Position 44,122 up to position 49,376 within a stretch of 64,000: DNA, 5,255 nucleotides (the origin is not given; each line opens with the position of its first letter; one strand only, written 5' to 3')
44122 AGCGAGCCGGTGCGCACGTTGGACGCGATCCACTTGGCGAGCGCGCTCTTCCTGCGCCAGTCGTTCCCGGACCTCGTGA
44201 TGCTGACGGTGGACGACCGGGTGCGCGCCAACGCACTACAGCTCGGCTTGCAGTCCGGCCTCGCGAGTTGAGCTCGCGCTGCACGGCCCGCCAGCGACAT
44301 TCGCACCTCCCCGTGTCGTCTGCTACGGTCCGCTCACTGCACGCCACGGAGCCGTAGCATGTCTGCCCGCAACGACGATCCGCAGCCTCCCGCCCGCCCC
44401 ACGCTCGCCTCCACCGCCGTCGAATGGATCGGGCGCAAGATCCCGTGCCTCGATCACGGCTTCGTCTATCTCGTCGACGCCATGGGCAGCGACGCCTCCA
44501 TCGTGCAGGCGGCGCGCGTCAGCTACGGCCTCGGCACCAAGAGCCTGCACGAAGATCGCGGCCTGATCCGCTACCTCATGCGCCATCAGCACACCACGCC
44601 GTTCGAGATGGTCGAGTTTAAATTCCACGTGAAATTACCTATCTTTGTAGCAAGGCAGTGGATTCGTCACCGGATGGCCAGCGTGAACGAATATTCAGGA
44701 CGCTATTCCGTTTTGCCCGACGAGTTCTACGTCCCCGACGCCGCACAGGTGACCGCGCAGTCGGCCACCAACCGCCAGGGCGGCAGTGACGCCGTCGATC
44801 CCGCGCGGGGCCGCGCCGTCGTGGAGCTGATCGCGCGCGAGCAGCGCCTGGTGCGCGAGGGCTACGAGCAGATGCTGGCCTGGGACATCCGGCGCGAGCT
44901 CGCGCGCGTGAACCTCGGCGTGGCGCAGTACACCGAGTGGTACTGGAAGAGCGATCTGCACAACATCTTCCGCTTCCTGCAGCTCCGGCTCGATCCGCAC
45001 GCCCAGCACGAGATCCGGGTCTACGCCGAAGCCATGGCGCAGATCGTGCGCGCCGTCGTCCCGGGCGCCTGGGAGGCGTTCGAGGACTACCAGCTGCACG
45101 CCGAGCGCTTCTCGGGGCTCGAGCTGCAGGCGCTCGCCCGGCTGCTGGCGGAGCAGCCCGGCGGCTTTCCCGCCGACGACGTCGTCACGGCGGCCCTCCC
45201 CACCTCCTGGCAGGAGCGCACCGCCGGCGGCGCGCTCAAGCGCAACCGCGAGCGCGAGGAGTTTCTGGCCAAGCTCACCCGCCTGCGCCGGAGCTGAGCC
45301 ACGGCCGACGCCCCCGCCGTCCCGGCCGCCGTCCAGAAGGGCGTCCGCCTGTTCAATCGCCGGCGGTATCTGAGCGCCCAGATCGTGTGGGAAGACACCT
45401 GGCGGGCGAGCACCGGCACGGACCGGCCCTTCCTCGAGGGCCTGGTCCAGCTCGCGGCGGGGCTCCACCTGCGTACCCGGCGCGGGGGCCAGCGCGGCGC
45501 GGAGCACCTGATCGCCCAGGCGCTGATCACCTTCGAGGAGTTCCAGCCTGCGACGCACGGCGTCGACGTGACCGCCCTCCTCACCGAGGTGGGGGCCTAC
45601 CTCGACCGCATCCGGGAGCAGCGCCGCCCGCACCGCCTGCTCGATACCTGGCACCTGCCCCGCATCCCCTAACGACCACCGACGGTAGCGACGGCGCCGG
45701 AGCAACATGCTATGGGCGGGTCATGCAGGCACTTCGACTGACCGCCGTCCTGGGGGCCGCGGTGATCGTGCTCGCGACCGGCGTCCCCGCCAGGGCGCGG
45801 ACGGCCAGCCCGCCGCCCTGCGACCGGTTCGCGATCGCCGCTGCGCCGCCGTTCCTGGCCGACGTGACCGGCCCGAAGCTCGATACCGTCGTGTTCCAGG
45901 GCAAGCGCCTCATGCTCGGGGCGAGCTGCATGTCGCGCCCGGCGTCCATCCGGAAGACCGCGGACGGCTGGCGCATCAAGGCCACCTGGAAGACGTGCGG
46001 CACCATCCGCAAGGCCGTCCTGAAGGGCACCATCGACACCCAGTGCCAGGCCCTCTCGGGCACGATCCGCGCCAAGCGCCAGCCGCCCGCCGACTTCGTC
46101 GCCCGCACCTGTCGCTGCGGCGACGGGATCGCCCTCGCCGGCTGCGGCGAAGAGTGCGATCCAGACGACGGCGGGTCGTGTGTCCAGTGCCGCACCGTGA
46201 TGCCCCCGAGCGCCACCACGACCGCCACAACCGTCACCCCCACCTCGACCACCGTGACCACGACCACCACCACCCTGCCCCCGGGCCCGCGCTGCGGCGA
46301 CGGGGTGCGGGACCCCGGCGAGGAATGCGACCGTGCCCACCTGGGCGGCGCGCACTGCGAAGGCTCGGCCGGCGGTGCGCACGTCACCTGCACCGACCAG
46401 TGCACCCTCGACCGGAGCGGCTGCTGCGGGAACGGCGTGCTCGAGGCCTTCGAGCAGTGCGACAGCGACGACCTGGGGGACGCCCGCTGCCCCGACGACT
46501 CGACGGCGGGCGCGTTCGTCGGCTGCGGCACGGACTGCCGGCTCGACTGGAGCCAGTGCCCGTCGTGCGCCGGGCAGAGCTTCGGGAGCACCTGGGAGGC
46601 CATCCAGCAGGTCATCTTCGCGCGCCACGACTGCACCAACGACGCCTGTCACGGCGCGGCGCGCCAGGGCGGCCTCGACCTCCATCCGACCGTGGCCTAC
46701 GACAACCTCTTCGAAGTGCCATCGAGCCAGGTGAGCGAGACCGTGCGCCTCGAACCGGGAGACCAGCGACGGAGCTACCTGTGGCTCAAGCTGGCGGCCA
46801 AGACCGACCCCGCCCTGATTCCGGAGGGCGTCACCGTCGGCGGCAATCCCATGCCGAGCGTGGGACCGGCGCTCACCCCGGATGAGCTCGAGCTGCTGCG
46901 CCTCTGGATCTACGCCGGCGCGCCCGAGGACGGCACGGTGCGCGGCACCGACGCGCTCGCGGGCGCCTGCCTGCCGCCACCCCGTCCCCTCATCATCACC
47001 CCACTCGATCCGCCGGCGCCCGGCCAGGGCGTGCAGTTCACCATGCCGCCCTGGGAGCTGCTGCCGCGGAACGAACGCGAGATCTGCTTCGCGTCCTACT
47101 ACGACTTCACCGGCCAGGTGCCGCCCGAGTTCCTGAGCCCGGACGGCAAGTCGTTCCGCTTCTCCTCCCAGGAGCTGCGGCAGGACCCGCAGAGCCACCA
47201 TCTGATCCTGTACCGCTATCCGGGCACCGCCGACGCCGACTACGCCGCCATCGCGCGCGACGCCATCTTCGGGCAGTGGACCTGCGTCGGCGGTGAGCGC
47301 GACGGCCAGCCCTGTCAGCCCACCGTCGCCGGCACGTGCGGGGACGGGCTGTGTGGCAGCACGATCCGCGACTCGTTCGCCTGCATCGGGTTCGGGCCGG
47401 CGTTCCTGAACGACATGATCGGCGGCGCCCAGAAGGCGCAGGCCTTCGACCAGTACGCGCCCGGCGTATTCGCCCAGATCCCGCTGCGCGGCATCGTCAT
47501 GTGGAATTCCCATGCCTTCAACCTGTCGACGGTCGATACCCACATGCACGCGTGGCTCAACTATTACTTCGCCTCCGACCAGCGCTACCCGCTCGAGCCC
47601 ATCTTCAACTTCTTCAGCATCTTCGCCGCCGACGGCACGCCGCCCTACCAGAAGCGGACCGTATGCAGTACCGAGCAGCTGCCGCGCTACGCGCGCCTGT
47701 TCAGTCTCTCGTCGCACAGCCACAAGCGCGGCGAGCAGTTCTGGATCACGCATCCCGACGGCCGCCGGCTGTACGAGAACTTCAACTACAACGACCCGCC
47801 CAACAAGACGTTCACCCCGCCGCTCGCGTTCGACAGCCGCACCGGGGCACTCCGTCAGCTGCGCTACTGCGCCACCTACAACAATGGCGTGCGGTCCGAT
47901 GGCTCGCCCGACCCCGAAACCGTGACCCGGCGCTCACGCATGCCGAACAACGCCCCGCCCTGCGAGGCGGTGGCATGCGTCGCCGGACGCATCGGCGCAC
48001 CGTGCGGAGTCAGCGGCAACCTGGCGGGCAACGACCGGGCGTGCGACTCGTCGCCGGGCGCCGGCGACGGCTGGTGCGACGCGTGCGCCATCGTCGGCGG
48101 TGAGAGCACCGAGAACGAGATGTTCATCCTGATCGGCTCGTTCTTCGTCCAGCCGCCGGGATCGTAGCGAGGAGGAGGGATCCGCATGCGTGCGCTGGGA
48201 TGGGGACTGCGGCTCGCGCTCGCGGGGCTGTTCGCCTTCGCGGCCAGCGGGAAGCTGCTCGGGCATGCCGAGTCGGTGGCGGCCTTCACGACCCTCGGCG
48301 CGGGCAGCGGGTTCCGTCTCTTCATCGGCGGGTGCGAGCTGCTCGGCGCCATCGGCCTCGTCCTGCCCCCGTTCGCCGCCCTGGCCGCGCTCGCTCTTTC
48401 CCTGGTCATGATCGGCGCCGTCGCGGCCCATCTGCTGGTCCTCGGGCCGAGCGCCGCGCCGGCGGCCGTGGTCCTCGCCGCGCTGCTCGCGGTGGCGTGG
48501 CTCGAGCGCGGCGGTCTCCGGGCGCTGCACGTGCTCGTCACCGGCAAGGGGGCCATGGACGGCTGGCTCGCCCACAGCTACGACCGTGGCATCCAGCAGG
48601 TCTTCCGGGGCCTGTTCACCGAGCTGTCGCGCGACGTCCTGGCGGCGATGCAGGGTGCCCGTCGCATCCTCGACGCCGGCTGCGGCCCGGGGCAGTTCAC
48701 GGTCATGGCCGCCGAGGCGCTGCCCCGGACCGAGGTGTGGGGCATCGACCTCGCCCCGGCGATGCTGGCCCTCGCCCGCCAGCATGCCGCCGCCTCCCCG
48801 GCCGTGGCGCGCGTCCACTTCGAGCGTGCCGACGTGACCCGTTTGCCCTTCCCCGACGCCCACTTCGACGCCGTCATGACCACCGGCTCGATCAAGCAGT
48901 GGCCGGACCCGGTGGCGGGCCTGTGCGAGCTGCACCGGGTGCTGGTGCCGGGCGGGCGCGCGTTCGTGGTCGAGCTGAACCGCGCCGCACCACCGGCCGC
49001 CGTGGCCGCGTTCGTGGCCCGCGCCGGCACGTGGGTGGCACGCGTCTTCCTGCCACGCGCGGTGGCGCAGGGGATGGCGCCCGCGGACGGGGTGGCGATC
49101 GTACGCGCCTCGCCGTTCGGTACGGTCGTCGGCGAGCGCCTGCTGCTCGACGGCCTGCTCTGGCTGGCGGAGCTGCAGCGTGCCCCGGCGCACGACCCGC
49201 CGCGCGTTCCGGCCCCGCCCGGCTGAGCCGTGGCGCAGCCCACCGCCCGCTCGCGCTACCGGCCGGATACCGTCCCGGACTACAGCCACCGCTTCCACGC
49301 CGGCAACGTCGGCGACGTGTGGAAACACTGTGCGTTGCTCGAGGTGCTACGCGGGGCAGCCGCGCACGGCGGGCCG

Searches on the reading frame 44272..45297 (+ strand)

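Call 31: search_protein_families(library=pfam, proteins=[window:44272-45297:+], max_evalue=0.001)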
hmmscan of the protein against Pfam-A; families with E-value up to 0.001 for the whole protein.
window:44272-45297:+ (341 aa): 1 family
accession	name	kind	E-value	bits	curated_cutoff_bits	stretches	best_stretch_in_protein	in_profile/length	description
PF02511.20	Thy1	-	8.7e-53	179.4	24.8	1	67-264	2-190/191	Thymidylate synthase complementing protein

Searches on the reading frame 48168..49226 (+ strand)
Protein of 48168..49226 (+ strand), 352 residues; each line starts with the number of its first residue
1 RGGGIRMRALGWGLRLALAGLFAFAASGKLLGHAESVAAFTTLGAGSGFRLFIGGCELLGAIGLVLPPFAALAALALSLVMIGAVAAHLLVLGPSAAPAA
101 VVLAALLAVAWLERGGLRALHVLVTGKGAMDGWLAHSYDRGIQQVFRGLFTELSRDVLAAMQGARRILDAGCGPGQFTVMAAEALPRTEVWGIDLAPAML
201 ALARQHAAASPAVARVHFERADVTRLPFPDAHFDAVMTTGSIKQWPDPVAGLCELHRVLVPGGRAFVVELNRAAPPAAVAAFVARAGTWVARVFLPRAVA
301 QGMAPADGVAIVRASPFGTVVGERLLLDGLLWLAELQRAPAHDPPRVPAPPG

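Call 31: search_protein_families(library=pfam, proteins=[window:48168-49226:+], max_evalue=0.001)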
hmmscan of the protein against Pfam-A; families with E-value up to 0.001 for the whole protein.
window:48168-49226:+ (352 aa): 11 families
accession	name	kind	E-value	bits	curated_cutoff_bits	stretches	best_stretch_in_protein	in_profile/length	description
PF13649.12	Methyltransf_25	-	5.3e-24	85.2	27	1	167-263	1-97/97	Methyltransferase domain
PF08241.18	Methyltransf_11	-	8.3e-23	81.3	21.2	1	168-266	1-94/95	Methyltransferase domain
PF13847.12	Methyltransf_31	-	6.2e-19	68.6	27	1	165-271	5-113/145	Methyltransferase domain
PF08242.18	Methyltransf_12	-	1.8e-16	61.1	30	1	168-264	1-97/98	Methyltransferase domain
PF01209.24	Ubie_methyltran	-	3.9e-15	56.3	20.1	1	156-282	41-166/233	ubiE/COQ5 methyltransferase family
PF13564.11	DoxX_2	-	4.2e-13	49.8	26.3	1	16-109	4-102/103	DoxX-like family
PF13489.12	Methyltransf_23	-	1.8e-09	38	27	1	161-273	20-122/164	Methyltransferase domain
PF05175.20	MTS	-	6.1e-06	26.4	23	1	163-239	31-105/170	Methyltransferase small domain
PF01728.25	FtsJ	-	8.9e-06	26.2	24.1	1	164-230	22-82/181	FtsJ-like methyltransferase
PF00891.24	Methyltransf_2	-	3.9e-05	23.5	22.3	1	157-270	54-167/210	O-methyltransferase domain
PF07681.17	DoxX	-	8e-05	23.6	23.6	1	14-86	5-81/85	DoxX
